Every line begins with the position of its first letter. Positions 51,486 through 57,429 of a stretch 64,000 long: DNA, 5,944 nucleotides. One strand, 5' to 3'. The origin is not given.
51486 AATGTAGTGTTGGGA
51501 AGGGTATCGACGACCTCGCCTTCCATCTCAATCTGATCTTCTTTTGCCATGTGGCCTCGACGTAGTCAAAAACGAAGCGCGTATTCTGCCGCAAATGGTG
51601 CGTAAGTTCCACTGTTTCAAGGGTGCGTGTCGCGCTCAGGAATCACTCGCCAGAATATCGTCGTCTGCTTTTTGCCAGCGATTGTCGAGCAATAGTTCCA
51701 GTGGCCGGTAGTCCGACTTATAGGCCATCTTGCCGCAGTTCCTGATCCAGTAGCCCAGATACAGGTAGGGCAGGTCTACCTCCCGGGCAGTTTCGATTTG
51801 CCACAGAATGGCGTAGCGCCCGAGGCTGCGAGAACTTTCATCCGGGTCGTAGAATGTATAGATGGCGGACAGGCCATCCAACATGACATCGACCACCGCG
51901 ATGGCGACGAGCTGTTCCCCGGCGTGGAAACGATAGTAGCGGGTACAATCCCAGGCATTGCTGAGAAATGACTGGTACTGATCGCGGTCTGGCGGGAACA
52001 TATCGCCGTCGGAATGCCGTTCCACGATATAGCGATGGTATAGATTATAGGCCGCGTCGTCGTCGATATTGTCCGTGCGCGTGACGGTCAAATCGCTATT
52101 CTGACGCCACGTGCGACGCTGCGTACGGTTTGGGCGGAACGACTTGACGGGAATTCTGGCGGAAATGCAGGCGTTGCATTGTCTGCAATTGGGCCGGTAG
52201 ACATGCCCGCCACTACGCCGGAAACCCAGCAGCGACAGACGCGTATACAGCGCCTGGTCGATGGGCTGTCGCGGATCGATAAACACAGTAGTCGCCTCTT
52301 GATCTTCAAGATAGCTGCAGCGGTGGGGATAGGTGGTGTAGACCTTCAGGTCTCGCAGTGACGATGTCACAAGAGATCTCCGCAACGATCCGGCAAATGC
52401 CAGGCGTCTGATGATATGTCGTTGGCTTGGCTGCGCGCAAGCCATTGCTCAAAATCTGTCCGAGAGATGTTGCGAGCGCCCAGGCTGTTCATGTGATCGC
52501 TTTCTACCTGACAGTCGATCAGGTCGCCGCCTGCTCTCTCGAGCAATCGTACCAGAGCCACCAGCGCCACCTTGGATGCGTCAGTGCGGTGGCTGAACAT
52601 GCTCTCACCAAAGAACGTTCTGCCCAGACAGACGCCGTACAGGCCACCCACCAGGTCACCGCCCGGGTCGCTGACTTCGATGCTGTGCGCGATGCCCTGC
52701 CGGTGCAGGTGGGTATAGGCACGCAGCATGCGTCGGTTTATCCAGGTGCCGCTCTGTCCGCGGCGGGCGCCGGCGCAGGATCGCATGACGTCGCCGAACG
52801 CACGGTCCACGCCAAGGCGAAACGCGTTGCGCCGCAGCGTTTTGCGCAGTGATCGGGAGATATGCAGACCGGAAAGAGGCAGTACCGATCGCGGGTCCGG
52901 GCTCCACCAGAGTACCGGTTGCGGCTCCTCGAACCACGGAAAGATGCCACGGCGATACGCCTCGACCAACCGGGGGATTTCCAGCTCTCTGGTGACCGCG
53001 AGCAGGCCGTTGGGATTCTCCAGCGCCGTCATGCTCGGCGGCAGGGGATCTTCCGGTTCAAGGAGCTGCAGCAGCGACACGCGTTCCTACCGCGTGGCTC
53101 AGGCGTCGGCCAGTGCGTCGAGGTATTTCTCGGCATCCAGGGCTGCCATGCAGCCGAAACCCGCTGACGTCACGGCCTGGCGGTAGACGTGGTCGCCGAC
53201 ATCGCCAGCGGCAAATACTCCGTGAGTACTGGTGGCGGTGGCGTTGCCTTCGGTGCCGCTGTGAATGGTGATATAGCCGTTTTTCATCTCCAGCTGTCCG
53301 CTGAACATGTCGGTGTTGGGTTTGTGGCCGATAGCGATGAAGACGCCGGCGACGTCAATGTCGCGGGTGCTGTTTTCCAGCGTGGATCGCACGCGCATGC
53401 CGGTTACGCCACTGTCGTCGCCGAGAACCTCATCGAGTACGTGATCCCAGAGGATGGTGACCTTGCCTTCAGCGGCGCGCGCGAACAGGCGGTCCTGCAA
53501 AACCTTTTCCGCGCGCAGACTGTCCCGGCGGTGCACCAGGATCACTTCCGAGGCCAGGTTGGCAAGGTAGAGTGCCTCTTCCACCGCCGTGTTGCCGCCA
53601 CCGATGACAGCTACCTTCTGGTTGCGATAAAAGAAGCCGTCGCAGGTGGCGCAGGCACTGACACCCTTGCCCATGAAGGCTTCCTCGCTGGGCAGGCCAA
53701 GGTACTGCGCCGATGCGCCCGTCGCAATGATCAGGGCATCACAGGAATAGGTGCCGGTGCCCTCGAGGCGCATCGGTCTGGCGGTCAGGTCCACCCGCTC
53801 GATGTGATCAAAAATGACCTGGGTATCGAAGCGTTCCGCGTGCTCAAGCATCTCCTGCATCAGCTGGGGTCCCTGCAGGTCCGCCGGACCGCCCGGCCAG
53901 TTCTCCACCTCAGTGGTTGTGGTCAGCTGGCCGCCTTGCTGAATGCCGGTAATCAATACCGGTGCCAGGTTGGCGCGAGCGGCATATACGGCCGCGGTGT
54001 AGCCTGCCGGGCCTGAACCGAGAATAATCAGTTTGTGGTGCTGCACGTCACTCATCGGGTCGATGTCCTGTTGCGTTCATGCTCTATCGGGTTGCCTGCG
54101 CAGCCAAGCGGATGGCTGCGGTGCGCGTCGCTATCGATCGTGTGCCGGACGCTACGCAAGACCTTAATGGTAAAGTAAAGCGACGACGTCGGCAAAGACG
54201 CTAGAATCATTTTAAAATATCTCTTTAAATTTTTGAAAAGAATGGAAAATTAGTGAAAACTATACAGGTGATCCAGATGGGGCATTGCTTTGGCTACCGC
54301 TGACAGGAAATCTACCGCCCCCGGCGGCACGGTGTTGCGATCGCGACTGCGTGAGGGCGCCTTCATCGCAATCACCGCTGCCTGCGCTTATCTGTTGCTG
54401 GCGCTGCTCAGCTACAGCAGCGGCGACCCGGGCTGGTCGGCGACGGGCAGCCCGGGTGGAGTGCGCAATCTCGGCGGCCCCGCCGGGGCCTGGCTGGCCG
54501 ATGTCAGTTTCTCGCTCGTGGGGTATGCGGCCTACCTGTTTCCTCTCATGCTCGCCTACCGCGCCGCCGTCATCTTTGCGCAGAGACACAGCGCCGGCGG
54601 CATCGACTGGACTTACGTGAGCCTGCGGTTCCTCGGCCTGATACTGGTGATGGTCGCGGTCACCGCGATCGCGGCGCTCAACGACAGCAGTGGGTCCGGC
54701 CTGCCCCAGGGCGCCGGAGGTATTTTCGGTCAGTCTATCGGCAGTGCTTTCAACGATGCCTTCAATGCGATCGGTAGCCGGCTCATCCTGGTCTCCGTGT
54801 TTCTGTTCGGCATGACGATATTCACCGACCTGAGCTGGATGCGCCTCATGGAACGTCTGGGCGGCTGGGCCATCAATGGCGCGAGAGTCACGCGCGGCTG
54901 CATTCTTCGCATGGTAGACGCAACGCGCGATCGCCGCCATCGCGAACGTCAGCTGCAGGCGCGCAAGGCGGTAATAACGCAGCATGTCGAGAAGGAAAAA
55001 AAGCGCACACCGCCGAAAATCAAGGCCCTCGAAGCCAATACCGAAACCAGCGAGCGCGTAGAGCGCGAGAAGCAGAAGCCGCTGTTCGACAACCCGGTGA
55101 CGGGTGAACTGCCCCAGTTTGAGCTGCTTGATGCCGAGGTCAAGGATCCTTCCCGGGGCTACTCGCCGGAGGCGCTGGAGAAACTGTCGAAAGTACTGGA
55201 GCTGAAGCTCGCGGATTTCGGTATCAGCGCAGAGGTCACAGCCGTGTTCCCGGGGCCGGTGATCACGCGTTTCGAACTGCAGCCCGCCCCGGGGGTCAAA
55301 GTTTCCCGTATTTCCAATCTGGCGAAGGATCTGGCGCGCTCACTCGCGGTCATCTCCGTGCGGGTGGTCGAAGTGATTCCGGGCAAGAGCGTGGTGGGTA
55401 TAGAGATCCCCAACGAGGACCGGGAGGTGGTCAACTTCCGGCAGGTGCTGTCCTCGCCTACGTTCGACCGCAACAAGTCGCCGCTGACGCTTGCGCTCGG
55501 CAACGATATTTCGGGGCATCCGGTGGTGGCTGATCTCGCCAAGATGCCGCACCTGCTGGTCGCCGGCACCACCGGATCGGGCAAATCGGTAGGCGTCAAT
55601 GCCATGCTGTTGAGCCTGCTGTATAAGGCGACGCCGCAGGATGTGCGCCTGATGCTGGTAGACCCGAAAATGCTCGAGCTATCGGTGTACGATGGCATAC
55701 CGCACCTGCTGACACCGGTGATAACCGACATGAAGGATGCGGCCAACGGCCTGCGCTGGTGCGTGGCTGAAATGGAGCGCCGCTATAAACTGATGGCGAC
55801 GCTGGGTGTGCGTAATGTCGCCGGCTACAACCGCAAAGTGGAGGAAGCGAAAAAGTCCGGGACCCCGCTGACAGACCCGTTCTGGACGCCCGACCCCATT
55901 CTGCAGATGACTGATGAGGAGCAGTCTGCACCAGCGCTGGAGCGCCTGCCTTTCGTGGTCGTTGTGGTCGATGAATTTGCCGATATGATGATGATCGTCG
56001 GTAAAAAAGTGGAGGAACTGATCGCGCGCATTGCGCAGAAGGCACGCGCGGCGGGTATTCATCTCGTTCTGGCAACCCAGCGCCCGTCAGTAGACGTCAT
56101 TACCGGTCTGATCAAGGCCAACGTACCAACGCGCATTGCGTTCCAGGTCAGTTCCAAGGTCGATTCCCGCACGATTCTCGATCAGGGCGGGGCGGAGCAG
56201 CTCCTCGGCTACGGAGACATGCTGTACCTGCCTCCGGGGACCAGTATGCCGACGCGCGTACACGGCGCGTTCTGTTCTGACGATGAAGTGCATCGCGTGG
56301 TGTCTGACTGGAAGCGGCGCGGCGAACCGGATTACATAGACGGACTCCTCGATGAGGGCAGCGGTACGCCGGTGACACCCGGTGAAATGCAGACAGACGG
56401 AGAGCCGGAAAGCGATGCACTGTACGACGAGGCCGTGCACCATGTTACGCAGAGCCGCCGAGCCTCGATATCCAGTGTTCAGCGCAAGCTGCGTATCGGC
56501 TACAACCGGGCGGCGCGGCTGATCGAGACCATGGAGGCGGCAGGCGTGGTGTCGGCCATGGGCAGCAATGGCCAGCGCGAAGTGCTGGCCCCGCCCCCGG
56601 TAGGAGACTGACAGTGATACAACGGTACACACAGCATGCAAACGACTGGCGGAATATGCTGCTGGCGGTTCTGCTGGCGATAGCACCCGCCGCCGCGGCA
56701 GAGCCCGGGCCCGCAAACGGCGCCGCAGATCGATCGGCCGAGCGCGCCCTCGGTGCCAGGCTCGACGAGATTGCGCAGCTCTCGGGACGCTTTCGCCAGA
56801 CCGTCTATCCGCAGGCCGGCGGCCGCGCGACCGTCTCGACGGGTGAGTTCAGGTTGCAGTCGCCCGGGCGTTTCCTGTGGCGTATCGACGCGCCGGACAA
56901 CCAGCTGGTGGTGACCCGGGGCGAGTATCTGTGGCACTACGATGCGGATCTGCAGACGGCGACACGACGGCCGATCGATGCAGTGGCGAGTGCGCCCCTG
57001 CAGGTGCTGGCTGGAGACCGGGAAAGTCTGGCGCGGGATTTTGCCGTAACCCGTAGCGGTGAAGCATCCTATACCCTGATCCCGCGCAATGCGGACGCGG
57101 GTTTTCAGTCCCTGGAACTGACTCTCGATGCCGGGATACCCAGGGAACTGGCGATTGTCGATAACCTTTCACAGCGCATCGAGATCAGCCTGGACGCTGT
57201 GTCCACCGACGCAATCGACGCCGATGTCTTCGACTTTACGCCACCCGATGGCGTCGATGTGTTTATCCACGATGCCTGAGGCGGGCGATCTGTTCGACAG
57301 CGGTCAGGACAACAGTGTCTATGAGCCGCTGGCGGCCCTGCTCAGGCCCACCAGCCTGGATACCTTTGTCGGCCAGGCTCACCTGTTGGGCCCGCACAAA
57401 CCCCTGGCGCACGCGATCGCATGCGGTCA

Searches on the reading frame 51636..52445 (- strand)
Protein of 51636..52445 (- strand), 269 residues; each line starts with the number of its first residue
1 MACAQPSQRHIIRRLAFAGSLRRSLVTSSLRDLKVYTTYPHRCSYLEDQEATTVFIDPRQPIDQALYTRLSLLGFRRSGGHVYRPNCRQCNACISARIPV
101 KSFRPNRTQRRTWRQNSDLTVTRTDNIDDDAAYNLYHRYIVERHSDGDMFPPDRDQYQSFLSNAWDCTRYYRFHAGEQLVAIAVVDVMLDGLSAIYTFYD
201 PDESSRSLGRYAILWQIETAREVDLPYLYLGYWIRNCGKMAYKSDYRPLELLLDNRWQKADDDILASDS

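Call 96: search_protein_families(library=pfam, proteins=[window:51636-52445:-], max_evalue=0.000001)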
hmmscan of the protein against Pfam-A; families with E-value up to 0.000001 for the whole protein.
window:51636-52445:- (269 aa): 2 families
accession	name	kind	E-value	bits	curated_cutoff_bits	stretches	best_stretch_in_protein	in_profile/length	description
PF04377.21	ATE_C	-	1.9e-41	141.9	25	1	132-252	2-121/122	Arginine-tRNA-protein transferase, C terminus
PF04376.19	ATE_N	-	3.8e-23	81.9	27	1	41-111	1-72/72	Arginine-tRNA-protein transferase, N terminus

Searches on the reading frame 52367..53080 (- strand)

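Call 96: search_protein_families(library=pfam, proteins=[window:52367-53080:-], max_evalue=0.000001)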
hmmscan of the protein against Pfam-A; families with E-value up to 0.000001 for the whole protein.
window:52367-53080:- (237 aa): 1 family
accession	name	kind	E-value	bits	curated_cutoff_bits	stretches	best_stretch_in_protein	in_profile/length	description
PF03588.20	Leu_Phe_trans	-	1.5e-71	239.8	22.7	1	37-206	3-171/171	Leucyl/phenylalanyl-tRNA protein transferase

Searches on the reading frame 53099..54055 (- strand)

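Call 96: search_protein_families(library=pfam, proteins=[window:53099-54055:-], max_evalue=0.000001)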
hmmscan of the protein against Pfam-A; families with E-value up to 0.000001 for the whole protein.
window:53099-54055:- (318 aa): 3 families
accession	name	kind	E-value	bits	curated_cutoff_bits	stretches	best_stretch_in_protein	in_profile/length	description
PF07992.20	Pyr_redox_2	-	2.2e-46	159.1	26.1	1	8-297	2-287/291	Pyridine nucleotide-disulphide oxidoreductase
PF13738.12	Pyr_redox_3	-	1.5e-15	57.7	30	1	84-284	103-305/305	Pyridine nucleotide-disulphide oxidoreductase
PF00070.33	Pyr_redox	-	7.7e-15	55.6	22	1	147-223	1-80/82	Pyridine nucleotide-disulphide oxidoreductase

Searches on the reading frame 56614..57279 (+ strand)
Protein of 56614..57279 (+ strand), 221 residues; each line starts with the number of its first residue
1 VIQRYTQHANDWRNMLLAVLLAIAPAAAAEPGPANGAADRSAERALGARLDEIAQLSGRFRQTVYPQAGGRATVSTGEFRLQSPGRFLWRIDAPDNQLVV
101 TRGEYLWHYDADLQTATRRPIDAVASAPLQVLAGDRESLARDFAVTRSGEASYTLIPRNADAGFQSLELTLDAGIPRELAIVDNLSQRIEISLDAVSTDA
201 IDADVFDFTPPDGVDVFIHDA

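Call 96: search_protein_families(library=pfam, proteins=[window:56614-57279:+], max_evalue=0.000001)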
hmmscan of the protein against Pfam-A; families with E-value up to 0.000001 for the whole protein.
window:56614-57279:+ (221 aa): 1 family
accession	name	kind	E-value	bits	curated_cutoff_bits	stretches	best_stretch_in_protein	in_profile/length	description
PF03548.22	LolA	-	1.3e-29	103.5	23.6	1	53-209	3-165/165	Outer membrane lipoprotein carrier protein LolA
